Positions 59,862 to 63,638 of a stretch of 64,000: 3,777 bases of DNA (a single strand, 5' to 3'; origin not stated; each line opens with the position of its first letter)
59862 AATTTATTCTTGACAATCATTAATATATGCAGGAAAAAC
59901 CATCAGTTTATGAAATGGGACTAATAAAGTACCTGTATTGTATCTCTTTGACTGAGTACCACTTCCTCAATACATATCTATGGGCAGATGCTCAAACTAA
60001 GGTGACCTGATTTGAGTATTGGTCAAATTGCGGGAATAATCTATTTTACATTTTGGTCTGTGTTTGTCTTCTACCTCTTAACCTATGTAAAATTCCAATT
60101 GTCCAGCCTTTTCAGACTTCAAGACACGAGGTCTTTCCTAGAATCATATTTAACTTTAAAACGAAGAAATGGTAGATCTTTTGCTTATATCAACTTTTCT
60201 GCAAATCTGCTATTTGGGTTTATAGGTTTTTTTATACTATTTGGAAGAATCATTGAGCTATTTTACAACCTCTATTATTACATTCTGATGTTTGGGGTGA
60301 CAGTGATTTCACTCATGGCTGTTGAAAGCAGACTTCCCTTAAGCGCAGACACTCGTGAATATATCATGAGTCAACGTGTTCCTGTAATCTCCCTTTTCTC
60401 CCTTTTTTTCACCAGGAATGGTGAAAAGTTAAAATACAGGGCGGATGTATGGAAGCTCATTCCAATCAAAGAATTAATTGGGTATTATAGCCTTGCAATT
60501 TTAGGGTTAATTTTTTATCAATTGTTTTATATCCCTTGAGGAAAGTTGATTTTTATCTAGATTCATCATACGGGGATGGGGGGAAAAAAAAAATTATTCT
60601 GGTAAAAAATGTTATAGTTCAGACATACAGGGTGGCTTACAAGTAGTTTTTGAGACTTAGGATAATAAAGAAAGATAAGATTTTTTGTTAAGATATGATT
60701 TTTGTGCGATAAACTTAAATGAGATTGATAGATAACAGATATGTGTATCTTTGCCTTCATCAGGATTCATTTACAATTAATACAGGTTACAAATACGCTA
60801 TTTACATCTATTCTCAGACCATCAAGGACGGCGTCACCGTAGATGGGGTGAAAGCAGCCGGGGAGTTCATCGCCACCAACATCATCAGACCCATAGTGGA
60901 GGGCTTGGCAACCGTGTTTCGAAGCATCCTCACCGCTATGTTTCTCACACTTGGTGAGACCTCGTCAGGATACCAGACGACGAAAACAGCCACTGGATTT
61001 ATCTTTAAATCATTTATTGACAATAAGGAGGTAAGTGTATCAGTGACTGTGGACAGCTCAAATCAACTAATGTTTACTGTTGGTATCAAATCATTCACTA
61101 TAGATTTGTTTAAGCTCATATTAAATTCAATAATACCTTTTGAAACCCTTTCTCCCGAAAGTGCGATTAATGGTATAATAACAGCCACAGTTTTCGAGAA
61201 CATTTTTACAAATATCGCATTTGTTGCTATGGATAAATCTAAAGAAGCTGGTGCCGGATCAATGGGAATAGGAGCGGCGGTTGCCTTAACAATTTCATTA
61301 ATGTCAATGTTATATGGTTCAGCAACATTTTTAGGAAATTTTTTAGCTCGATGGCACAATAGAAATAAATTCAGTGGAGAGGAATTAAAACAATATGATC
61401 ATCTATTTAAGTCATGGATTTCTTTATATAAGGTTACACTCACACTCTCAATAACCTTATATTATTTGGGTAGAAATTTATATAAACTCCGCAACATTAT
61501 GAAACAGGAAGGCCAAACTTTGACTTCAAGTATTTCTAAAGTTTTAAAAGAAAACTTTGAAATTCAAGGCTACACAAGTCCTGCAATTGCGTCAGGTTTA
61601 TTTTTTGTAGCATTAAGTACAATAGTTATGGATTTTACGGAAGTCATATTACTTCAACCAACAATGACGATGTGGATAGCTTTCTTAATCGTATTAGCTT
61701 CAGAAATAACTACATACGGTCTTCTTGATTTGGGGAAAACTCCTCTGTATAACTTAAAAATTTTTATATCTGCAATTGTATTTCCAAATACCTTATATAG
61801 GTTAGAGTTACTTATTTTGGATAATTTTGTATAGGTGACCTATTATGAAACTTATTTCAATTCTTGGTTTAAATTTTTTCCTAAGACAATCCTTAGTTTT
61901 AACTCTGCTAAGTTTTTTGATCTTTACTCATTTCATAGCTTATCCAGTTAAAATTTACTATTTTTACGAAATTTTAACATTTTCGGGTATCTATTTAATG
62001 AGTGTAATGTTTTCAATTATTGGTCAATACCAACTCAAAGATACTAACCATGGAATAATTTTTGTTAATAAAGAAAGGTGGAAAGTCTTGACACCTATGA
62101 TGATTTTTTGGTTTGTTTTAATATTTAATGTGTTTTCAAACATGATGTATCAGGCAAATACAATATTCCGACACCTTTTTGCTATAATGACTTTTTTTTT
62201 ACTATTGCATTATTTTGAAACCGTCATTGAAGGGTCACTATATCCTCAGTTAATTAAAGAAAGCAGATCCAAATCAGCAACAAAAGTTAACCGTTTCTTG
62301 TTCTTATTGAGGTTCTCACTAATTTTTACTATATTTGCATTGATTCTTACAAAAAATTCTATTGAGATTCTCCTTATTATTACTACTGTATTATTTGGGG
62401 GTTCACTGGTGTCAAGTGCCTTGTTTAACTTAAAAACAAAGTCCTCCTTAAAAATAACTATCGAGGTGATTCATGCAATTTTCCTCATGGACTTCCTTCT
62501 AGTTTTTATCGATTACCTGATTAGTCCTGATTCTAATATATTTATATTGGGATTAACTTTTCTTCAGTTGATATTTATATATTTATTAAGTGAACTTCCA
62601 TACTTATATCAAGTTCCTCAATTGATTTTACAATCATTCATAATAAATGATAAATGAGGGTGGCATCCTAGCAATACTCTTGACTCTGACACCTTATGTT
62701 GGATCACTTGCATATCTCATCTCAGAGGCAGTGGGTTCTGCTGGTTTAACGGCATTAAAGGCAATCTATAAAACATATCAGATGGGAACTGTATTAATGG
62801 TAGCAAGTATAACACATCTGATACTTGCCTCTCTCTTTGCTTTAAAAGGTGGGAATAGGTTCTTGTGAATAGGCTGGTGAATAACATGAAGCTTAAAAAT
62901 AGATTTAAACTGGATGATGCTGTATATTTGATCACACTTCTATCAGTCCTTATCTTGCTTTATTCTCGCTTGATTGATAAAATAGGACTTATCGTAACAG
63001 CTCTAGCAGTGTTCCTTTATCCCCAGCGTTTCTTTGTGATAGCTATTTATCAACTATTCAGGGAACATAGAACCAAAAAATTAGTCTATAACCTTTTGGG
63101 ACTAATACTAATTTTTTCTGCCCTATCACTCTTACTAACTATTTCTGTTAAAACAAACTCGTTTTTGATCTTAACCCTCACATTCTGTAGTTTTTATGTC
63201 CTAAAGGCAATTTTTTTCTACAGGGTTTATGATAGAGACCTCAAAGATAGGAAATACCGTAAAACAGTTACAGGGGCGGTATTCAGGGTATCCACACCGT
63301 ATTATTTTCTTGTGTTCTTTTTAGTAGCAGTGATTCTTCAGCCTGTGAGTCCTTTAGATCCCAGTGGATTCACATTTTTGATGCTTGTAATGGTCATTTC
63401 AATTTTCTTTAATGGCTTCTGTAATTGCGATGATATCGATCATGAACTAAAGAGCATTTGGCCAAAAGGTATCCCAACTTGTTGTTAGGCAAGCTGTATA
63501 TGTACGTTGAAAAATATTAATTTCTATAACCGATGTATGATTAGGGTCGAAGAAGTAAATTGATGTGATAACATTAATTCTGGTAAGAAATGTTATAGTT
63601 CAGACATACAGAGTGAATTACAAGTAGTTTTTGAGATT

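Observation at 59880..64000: Second array of the same family on the opposite strand; inverted three-gene module shared with the left array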

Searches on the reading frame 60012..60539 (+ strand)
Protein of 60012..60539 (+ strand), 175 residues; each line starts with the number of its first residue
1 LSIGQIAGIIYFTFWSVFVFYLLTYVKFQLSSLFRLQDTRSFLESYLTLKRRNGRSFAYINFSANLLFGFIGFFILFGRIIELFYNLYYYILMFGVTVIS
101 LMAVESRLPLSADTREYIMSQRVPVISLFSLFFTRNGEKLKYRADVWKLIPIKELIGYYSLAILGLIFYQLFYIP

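Call 9: search_protein_families(library=pfam, proteins=[window:60012-60539:+], max_evalue=0.1)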
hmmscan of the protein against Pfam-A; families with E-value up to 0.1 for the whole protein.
window:60012-60539:+ (175 aa): 0 families

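Call 10: search_protein_families(library=ncbifam, proteins=[window:60012-60539:+], max_evalue=0.1)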
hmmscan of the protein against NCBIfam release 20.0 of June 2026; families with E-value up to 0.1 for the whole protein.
window:60012-60539:+ (175 aa): 0 families

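Call 80: search_protein_families(library=padloc, proteins=[window:60012-60539:+], max_evalue=0.01)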
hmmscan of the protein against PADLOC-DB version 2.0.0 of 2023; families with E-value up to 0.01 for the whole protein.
window:60012-60539:+ (175 aa): 0 families

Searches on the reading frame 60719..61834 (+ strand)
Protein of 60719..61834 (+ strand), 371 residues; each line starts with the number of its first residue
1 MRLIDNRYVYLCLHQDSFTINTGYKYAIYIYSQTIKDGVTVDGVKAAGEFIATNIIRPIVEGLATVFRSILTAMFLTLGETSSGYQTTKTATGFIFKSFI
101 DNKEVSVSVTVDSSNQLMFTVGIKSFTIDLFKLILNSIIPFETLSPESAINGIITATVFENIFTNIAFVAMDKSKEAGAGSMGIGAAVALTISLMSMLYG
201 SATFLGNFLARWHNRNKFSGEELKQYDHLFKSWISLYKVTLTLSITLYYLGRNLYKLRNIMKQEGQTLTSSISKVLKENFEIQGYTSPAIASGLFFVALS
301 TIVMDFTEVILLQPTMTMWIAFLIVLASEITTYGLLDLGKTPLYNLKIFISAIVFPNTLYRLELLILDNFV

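Call 9: search_protein_families(library=pfam, proteins=[window:60719-61834:+], max_evalue=0.1)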
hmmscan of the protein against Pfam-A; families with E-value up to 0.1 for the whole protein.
window:60719-61834:+ (371 aa): 0 families

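Call 10: search_protein_families(library=ncbifam, proteins=[window:60719-61834:+], max_evalue=0.1)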
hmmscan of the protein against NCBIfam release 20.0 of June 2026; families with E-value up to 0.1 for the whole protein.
window:60719-61834:+ (371 aa): 0 families

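Call 13: find_encoding_contigs(protein=window:60719-61834:+, flank=10000, max_places=6)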
Protein window:60719-61834:+ (371 aa): 1 contig read that carries it; 1 place shown.
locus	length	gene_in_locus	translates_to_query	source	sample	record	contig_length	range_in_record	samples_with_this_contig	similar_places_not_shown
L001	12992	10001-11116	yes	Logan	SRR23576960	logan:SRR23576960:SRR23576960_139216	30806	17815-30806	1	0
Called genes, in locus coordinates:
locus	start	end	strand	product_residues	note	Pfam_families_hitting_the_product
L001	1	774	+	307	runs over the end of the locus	PF00154:RecA_N (weak), PF08423:Rad51, PF13481:AAA_25, PF06745:ATPase (faint)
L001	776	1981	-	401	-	PF00015:MCPsignal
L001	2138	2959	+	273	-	-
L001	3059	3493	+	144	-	PF08327:AHSA1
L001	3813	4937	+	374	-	-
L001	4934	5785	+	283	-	PF03372:Exo_endo_phos, PF23226:Exo_endo_phos_PGAP2IP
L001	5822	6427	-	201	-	-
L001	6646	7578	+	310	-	PF00892:EamA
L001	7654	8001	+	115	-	-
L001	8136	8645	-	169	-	-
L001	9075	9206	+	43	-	-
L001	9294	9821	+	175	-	-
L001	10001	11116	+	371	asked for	-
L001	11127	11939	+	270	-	-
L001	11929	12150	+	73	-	-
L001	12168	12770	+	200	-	-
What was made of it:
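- Checked: An independent Logan contig (L001, equivalent to window 32.9-63.7 kb) confirms the junction between the core and the right array (call 13).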

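Call 73: predict_structure(alignment_id=A8)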
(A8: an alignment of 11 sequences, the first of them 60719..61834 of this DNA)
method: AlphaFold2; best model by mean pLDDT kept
length: 371 residues; sequences in the alignment: 11
mean_pLDDT: 50.0   pTM: 0.33
mean pLDDT of the five models: 50.0, 48.0, 46.7, 46.5, 43.7
residues with pLDDT >= 90: 0; 70-90: 49; 50-70: 94; < 50: 228
segments of 3 or more residues with pLDDT < 50: 1-39, 137-199, 241-319, 328-371
pLDDT, mean of each block of 10 residues (from residue 1): 29 32 31 39 56 63 65 58 72 80 82 78 73 51 38 38 40 40 39 47 55 66 62 54 47 44 38 40 43 46 45 46 51 44 43 43 37 30
secondary structure, 60 per line:
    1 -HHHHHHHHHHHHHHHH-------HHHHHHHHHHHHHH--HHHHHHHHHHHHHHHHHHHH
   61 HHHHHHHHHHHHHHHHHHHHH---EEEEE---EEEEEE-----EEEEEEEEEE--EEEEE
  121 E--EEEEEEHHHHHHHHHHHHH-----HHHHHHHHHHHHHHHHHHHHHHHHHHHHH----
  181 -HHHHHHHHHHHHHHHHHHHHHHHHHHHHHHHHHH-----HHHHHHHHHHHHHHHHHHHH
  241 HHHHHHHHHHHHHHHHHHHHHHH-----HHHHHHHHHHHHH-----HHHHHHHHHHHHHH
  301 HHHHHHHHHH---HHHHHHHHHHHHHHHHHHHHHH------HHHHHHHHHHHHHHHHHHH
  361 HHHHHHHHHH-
elements in order: H2-17 H25-38 H41-81 E85-89 E93-98 E104-113 E116-121 E124-129 H130-142 H148-176 H182-215 H221-263 H269-281 H287-310 H314-335 H342-370
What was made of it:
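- Tried and rejected: The AF2 model of 60719..61834 has pLDDT 50 and is unusable (call 73).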

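Call 80: search_protein_families(library=padloc, proteins=[window:60719-61834:+], max_evalue=0.01)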
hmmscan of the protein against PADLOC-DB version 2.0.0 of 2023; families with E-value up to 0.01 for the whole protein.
window:60719-61834:+ (371 aa): 0 families
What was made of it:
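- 60719..61834 (+): Type-A family gene (371 aa): leader, conserved region with the ETLS motif, and a hydrophobic multi-helix C-terminus. No Pfam, NCBIfam or PADLOC hit (calls 9, 10, 80).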

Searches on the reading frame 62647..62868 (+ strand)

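Call 9: search_protein_families(library=pfam, proteins=[window:62647-62868:+], max_evalue=0.1)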
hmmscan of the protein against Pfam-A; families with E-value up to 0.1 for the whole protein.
window:62647-62868:+ (73 aa): 0 families

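Call 10: search_protein_families(library=ncbifam, proteins=[window:62647-62868:+], max_evalue=0.1)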
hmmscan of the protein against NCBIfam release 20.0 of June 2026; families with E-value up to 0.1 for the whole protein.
window:62647-62868:+ (73 aa): 1 family
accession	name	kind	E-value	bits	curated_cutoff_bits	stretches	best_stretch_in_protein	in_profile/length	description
TIGR00875.1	fsa_talC_mipB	equivalog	0.033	13.6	245.95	1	15-68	127-178/213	fructose-6-phosphate aldolase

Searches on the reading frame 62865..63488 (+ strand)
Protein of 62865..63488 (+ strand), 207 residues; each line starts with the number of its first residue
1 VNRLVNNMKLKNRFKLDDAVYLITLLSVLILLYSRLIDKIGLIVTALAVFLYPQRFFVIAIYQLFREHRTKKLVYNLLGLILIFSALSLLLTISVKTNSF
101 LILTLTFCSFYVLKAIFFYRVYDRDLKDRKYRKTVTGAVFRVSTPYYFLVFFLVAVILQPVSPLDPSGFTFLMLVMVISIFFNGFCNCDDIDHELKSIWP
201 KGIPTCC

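Call 9: search_protein_families(library=pfam, proteins=[window:62865-63488:+], max_evalue=0.1)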
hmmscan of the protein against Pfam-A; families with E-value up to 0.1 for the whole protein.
window:62865-63488:+ (207 aa): 1 family
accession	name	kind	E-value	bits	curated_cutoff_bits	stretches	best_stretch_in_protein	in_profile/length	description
PF01040.23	UbiA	-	0.00059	19.6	34.2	1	13-182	63-225/250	UbiA prenyltransferase family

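Call 10: search_protein_families(library=ncbifam, proteins=[window:62865-63488:+], max_evalue=0.1)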
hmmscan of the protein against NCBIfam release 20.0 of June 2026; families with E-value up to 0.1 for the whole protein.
window:62865-63488:+ (207 aa): 0 families

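Call 80: search_protein_families(library=padloc, proteins=[window:62865-63488:+], max_evalue=0.01)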
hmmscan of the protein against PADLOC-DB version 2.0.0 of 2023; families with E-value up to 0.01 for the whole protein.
window:62865-63488:+ (207 aa): 0 families
